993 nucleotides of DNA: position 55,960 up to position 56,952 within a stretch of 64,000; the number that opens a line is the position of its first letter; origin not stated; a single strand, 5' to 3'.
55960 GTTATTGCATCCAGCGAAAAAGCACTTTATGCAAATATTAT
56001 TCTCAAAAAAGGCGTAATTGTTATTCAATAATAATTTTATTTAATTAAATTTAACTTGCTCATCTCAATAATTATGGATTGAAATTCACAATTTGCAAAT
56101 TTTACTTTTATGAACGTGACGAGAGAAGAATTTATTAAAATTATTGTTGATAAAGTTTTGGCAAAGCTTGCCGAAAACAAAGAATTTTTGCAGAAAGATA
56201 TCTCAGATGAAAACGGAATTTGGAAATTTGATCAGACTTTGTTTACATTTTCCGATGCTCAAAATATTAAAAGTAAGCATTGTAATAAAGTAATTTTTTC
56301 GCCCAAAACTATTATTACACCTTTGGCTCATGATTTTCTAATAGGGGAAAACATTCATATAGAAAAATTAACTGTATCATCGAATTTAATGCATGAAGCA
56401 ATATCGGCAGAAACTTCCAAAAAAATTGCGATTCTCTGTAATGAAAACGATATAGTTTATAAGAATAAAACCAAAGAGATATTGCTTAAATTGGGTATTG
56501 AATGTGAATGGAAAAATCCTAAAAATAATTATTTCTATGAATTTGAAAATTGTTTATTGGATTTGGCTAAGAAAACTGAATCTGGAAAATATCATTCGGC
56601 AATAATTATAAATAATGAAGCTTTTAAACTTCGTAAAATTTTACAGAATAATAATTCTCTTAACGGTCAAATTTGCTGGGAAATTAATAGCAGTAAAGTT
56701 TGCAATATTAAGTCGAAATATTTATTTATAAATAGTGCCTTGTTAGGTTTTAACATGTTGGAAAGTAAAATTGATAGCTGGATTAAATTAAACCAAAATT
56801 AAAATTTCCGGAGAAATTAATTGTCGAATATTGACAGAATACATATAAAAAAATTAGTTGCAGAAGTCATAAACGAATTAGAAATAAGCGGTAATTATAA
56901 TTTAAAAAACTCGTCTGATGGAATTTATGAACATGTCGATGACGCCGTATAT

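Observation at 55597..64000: Fucose/rhamnose-type microcompartment operon with a single shell gene and no visible vertex protein or phosphotransacylase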

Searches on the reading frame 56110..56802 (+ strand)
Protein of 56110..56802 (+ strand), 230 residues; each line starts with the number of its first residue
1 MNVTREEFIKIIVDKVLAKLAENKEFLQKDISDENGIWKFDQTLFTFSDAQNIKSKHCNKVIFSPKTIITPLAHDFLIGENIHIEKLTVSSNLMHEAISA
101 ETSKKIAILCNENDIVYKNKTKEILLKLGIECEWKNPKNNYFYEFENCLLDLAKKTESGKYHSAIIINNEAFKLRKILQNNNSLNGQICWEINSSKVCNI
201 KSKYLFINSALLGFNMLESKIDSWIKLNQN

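Call 3: search_protein_families(library=pfam, proteins=[window:56110-56802:+], max_evalue=0.01)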
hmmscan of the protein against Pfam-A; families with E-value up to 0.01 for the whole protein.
window:56110-56802:+ (230 aa): 0 families

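Call 6: search_protein_families(library=ncbifam, proteins=[window:56110-56802:+], max_evalue=0.01)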
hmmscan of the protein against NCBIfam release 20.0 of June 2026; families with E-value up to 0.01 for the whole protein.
window:56110-56802:+ (230 aa): 1 family
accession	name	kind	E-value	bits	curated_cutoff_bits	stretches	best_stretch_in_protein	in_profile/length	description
TIGR02536.1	eut_hyp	hypoth_equivalog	7.6e-06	25.7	152.6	1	9-85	147-205/207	TIGR02536 family ethanolamine utilization protein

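Call 9: find_homologous_proteins(query=window:56110-56802:+, max_evalue=0.001)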
Query window:56110-56802:+ (230 aa): 5 proteins with E <= 0.001 among 332 candidates.
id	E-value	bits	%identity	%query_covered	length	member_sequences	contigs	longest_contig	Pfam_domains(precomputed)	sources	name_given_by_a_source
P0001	3.9e-144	496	99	100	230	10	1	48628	-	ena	-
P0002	2.8e-129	447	89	100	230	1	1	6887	-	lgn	-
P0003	1.4e-62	229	58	99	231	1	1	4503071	-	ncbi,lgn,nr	ncbi:MAG: hypothetical protein IPH62_17460 [Ignavibacteriae bacterium]|nr:hypothetical protein [Igna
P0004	4.5e-57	211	54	99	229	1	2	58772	-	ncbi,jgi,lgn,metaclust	ncbi:MAG: hypothetical protein WAR79_05775 [Melioribacteraceae bacterium]|metaclust:\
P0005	5.3e-55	205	53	99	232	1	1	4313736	-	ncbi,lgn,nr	ncbi:MAG: hypothetical protein IPM32_16715 [Ignavibacteriae bacterium]|nr:hypothetical protein [Igna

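Call 10: find_encoding_contigs(protein=P0001, flank=10000, max_places=3)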
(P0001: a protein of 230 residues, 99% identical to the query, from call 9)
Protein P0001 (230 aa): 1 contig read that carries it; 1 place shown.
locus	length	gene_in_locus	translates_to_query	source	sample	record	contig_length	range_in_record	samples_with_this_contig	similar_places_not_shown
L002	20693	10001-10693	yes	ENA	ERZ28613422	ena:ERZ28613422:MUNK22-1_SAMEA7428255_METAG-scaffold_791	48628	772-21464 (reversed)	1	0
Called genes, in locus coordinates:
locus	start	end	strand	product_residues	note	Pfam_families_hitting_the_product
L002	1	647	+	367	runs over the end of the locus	PF02463:SMC_N, PF00005:ABC_tran, PF13304:AAA_21 (faint), PF17912:OB_MalK, PF08402:TOBE_2 (faint)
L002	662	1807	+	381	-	PF02922:CBM_48 (weak), PF00756:Esterase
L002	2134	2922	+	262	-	-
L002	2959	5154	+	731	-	PF03030:H_PPase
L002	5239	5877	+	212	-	PF16011:CBM9_2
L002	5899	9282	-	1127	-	PF01074:Glyco_hydro_38N, PF07748:Glyco_hydro_38C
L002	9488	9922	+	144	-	PF05025:RbsD_FucU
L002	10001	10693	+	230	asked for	-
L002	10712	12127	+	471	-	PF00171:Aldedh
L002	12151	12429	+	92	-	PF00936:BMC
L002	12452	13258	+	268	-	PF00596:Aldolase_II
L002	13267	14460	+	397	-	PF00871:Acetate_kinase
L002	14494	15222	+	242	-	PF02754:CCG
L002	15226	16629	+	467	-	PF13484:Fer4_16 (faint), PF02589:LUD_dom, PF13187:Fer4_9 (faint), PF13183:Fer4_8, PF13237:Fer4_10 (faint), PF00037:Fer4 (faint), PF13534:Fer4_17 (weak), PF11870:LutB_C, +1 more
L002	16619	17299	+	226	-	PF02589:LUD_dom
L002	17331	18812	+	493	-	PF00370:FGGY_N, PF02782:FGGY_C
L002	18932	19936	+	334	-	PF00356:LacI, PF00532:Peripla_BP_1, PF13407:Peripla_BP_4, PF13377:Peripla_BP_3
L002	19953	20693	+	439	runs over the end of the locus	PF07690:MFS_1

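Call 11: find_encoding_contigs(protein=P0003, flank=10000, max_places=3)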
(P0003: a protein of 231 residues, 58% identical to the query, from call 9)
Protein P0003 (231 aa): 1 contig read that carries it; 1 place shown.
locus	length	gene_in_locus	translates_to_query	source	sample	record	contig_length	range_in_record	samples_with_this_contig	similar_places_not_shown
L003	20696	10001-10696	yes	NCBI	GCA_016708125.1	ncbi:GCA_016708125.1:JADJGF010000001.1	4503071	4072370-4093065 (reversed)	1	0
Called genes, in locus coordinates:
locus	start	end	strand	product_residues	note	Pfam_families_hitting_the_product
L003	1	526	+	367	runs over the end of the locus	PF02463:SMC_N, PF00005:ABC_tran, PF13304:AAA_21 (faint), PF17912:OB_MalK, PF08402:TOBE_2 (weak)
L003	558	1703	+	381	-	PF02922:CBM_48 (weak), PF00756:Esterase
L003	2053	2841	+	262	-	-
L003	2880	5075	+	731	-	PF03030:H_PPase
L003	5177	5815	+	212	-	PF16011:CBM9_2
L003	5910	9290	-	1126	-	PF01074:Glyco_hydro_38N, PF07748:Glyco_hydro_38C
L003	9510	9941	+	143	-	PF05025:RbsD_FucU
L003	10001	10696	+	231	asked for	-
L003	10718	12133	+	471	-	PF00171:Aldedh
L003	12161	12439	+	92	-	PF00936:BMC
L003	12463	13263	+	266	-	PF00596:Aldolase_II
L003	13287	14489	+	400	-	PF00871:Acetate_kinase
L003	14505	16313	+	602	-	PF07881:Fucose_iso_N1, PF07882:Fucose_iso_N2, PF02952:Fucose_iso_C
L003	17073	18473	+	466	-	PF02589:LUD_dom, PF13187:Fer4_9 (faint), PF13237:Fer4_10 (faint), PF00037:Fer4 (faint), PF13183:Fer4_8, PF13534:Fer4_17 (weak), PF11870:LutB_C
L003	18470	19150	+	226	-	PF02589:LUD_dom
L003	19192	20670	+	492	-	PF00370:FGGY_N, PF02782:FGGY_C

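Call 12: find_encoding_contigs(protein=P0005, flank=10000, max_places=3)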
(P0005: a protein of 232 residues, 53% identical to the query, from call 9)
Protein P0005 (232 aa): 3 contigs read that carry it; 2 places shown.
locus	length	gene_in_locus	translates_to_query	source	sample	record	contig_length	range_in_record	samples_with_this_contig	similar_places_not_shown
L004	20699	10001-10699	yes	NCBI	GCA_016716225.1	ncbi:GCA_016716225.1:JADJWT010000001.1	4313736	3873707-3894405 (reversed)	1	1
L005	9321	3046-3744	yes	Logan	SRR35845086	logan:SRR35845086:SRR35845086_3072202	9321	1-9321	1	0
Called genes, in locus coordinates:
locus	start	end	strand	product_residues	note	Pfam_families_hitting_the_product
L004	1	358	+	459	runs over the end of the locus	PF10091:Glycoamylase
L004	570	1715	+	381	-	PF02922:CBM_48 (weak), PF00756:Esterase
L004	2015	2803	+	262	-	-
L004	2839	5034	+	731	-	PF03030:H_PPase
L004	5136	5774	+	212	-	PF16011:CBM9_2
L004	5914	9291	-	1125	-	PF01074:Glyco_hydro_38N, PF07748:Glyco_hydro_38C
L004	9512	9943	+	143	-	PF05025:RbsD_FucU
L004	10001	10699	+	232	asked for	-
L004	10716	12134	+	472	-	PF00171:Aldedh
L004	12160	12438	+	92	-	PF00936:BMC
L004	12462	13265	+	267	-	PF00596:Aldolase_II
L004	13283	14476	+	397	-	PF00871:Acetate_kinase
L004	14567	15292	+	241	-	PF02754:CCG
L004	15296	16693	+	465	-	PF02589:LUD_dom, PF13187:Fer4_9 (faint), PF13237:Fer4_10 (faint), PF00037:Fer4 (faint), PF13183:Fer4_8, PF13534:Fer4_17 (weak), PF11870:LutB_C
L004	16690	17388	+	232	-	PF02589:LUD_dom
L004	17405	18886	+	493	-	PF00370:FGGY_N, PF02782:FGGY_C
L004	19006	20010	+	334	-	PF00356:LacI, PF00532:Peripla_BP_1, PF13407:Peripla_BP_4, PF13377:Peripla_BP_3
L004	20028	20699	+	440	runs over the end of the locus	PF07690:MFS_1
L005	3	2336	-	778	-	?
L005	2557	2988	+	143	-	PF05025:RbsD_FucU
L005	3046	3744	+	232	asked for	-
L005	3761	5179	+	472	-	PF00171:Aldedh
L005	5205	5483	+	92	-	PF00936:BMC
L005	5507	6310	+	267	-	PF00596:Aldolase_II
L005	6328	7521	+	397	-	PF00871:Acetate_kinase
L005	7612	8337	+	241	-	PF02754:CCG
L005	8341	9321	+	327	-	?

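Call 23: predict_structure(alignment_id=A1)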
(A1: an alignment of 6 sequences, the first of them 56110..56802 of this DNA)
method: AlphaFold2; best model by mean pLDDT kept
length: 230 residues; sequences in the alignment: 6
mean_pLDDT: 77.7   pTM: 0.53
mean pLDDT of the five models: 77.7, 76.1, 74.7, 65.6, 61.0
residues with pLDDT >= 90: 30; 70-90: 156; 50-70: 24; < 50: 20
segments of 3 or more residues with pLDDT < 50: 25-29, 89-101
pLDDT, mean of each block of 10 residues (from residue 1): 69 76 51 71 82 83 82 84 73 34 80 86 90 86 87 89 91 86 76 59 88 83 82
secondary structure, 60 per line:
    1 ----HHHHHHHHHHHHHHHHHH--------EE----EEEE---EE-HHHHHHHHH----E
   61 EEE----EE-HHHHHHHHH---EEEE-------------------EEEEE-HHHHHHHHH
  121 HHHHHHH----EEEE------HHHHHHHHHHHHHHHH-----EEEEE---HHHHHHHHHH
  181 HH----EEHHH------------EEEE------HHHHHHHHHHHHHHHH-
elements in order: H5-22 E37-40 H47-55 E60-63 H71-79 E83-86 E106-110 H112-127 E132-135 H142-157 E163-167 H171-182 E204-207 H214-229

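Call 28: fold_search(model_id=the predicted structure, library=pdb)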
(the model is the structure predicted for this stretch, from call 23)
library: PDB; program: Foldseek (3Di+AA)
matches with E <= 10: 1279; with E <= 0.001: 8
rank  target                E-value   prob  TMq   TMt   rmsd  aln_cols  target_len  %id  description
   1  2vvr_B                4.9e-05  1.00  0.44  0.67   3.9       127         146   18  Crystal structure of the H99N mutant of ribose-5-phosphate isomerase B from E. coli soaked with ribose 5-phosphate (released 2008-07-08)
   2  2vvr_A                1.2e-04  1.00  0.45  0.67   3.8       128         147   18  Crystal structure of the H99N mutant of ribose-5-phosphate isomerase B from E. coli soaked with ribose 5-phosphate (released 2008-07-08)
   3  3s5p_A                1.5e-04  1.00  0.44  0.71   3.4       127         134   10  Crystal structure of ribose-5-phosphate isomerase B RpiB from Giardia lamblia (released 2011-06-01)
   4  5ifz_A                2.4e-04  1.00  0.43  0.78   3.0       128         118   12  Crystal Structure of Ribose-5-phosphate Isomerase from Brucella melitensis 16M (released 2016-04-13)
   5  5ifz_B                3.6e-04  1.00  0.43  0.79   3.0       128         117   12  Crystal Structure of Ribose-5-phosphate Isomerase from Brucella melitensis 16M (released 2016-04-13)
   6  3qd5_B                3.8e-04  1.00  0.44  0.61   3.5       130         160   13  Crystal structure of a putative ribose-5-phosphate isomerase from Coccidioides immitis solved by combined iodide ion S (released 2011-02-09)
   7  3he8_A                5.2e-04  1.00  0.45  0.68   3.2       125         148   18  Structural study of Clostridium thermocellum Ribose-5-Phosphate Isomerase B (released 2009-11-10)
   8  1o1x                  5.5e-04  1.00  0.46  0.69   3.1       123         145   16  Crystal structure of a ribose 5-phosphate isomerase rpib (tm1080) from thermotoga maritima at 1.90 A resolution (released 2003-04-01)
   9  6fxs_B                1.1e-03  1.00  0.45  0.67   3.3       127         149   10  Structure of Trypanosoma brucei type B ribose 5-phosphate isomerase (released 2019-05-22)
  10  3qd5_A                1.1e-03  1.00  0.44  0.60   3.5       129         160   13  Crystal structure of a putative ribose-5-phosphate isomerase from Coccidioides immitis solved by combined iodide ion S (released 2011-02-09)
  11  3sdw                  1.1e-03  1.00  0.42  0.59   4.1       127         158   12  Crystal structure of a ribose-5-phosphate isomerase B RpiB from Coccidioides immitis bound to phosphate (released 2011-06-22)
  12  4lfk_B                1.2e-03  1.00  0.44  0.57   3.3       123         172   12  Crystal Structure of D-galactose-6-phosphate isomerase in a substrate-free form (released 2013-11-27)
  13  1nn4_A                1.3e-03  1.00  0.46  0.64  11.9       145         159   19  Structural Genomics, RpiB/AlsB (released 2003-07-29)
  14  6fxs_A                1.3e-03  1.00  0.42  0.62   3.6       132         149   11  Structure of Trypanosoma brucei type B ribose 5-phosphate isomerase (released 2019-05-22)
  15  1nn4_B                1.3e-03  1.00  0.44  0.62  12.2       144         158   19  Structural Genomics, RpiB/AlsB (released 2003-07-29)
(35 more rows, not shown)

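Call 30: search_solved_structures(query=A1, max_evalue=10, show_alignments=3)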
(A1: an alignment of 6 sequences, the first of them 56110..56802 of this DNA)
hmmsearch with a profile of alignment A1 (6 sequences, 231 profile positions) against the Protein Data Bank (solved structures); distinct sequences matched with E-value up to 10: 1.
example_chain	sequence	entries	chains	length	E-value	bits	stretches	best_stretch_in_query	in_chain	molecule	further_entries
4n06_A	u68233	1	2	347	0.088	15.7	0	84-117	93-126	CRISPR-associated endonuclease Cas1 1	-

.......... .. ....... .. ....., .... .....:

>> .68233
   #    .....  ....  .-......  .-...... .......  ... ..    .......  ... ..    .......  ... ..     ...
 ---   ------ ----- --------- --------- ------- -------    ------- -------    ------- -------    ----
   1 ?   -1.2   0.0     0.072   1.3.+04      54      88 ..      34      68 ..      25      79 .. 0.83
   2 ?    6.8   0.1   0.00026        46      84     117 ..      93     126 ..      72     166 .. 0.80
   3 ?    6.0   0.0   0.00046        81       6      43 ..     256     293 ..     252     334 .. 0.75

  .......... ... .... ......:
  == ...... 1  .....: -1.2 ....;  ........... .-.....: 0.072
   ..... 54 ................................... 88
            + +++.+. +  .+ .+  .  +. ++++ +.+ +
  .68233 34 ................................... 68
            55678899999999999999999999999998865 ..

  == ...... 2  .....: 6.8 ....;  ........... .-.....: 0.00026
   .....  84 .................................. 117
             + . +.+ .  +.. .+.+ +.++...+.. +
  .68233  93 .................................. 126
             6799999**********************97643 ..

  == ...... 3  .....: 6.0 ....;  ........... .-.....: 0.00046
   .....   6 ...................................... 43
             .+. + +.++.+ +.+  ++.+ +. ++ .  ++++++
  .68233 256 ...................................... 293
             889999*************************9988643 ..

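Call 34: search_protein_families(library=pfam, alignment_id=A1, max_evalue=10)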
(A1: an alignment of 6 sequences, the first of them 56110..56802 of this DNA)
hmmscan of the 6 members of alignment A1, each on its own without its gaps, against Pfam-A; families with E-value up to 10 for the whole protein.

A. member 1, window:56110-56802:+ (230 aa): 2 families
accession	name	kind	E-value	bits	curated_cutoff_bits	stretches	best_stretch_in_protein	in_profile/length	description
PF06851.17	DUF1247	-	0.065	13.6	27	1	149-209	13-73/148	Protein of unknown function (DUF1247)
PF22005.2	WWE_1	-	0.76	10.6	27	1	133-172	8-48/72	Parp14 WWE domain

B. families by the number of members that match (of 6 scanned): 4 families
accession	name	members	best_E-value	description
PF06851.17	DUF1247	2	0.062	Protein of unknown function (DUF1247)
PF22005.2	WWE_1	2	0.35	Parp14 WWE domain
PF15953.10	PDU_like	1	0.014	Putative propanediol utilisation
PF15216.11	TSLP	1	0.11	Thymic stromal lymphopoietin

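Call 45: search_protein_families(library=ncbifam, alignment_id=A2, max_evalue=1)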
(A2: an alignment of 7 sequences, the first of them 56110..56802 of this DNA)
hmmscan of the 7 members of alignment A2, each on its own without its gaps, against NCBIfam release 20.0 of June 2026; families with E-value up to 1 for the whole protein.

A. member 1, window:56110-56802:+ (230 aa): 3 families
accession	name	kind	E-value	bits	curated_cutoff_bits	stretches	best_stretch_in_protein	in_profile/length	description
TIGR02536.1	eut_hyp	hypoth_equivalog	7.6e-06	25.7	152.6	1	9-85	147-205/207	TIGR02536 family ethanolamine utilization protein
TIGR04493.1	microcomp_PduM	equivalog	0.048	13.5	50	1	34-84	106-153/153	PduM family microcompartment protein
NF011957.1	PRK15428.1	equivalog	0.13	12.3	179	1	37-83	114-157/162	microcompartment protein PduM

B. families by the number of members that match (of 7 scanned): 10 families
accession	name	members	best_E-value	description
TIGR02536.1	eut_hyp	5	2.1e-08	TIGR02536 family ethanolamine utilization protein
TIGR04493.1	microcomp_PduM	5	0.031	PduM family microcompartment protein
NF011957.1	PRK15428.1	3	0.016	microcompartment protein PduM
NF012001.0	PRK15457.1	3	0.028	ethanolamine utilization acetate kinase EutQ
NF005026.0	PRK06434.1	1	0.0026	cystathionine gamma-lyase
NF004051.0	PRK05571.1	1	0.0091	ribose-5-phosphate isomerase B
NF006256.0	PRK08404.1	1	0.045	V-type ATP synthase subunit H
TIGR00110.1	ilvD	1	0.074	dihydroxy-acid dehydratase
TIGR01708.2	typeII_sec_gspH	1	0.086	type II secretion system minor pseudopilin GspH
NF006796.0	PRK09300.1-4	1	0.1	tRNA splicing endonuclease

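Call 62: find_encoding_contigs(protein=P0004, flank=10000, max_places=1)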
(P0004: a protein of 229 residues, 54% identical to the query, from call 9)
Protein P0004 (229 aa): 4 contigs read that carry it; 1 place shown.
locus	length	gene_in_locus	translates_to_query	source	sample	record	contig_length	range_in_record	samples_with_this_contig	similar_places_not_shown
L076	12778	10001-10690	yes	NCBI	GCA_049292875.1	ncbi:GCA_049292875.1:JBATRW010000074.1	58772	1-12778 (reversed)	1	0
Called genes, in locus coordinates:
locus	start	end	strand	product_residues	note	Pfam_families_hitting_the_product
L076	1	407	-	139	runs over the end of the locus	PF01850:PIN, PF13470:PIN_3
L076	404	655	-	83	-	PF19891:DUF6364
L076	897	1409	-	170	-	-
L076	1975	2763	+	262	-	-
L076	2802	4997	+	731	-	PF03030:H_PPase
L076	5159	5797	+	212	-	PF16011:CBM9_2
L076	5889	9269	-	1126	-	PF01074:Glyco_hydro_38N, PF07748:Glyco_hydro_38C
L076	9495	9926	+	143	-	PF05025:RbsD_FucU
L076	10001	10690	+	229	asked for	-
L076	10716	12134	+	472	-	PF00171:Aldedh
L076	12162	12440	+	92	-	PF00936:BMC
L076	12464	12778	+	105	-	PF00596:Aldolase_II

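Call 71: search_protein_representatives(alignment_id=A1)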
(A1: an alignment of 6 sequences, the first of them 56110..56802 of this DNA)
Query: 6 sequences, 231 profile positions. Proteins with E-value up to 0.001 (for the whole library): 64; up to 1e-10: 26; up to 1e-30: 4. The best 64 are listed.
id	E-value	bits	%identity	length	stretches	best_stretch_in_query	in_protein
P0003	2.3e-116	403.8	-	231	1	1-231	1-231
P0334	4.6e-67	242.4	-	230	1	1-231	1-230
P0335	1.7e-53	198.0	-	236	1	7-230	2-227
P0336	1.7e-44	168.6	-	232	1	4-227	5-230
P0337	1.1e-29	120.1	-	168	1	1-169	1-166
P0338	3.2e-29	118.6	-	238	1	7-227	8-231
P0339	1.6e-23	99.9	-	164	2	88-227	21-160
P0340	2.3e-23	99.5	-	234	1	6-228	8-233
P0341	1.6e-22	96.6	-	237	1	8-226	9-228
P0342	5.1e-20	88.5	-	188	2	102-227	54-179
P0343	5.1e-20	88.5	-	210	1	36-227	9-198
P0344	8.3e-18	81.2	-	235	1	6-228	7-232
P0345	1.6e-17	80.3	-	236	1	8-227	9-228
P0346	5.8e-17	78.5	-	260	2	36-226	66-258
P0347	1.3e-15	74.0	-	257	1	39-227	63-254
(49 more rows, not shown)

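Call 72: search_protein_families(library=ncbifam, proteins=[L003:14505-16313:+], max_evalue=1e-10)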
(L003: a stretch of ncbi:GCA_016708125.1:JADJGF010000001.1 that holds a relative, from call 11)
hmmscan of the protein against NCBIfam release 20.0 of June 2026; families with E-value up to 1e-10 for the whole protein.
L003:14505-16313:+ (602 aa): 2 families
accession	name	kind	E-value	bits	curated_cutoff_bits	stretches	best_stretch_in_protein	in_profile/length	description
NF008220.0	PRK10991.1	equivalog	0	1069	775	1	13-600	3-590/591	L-fucose isomerase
TIGR01089.1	fucI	equivalog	0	1040.4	850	1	16-599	3-586/587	L-fucose isomerase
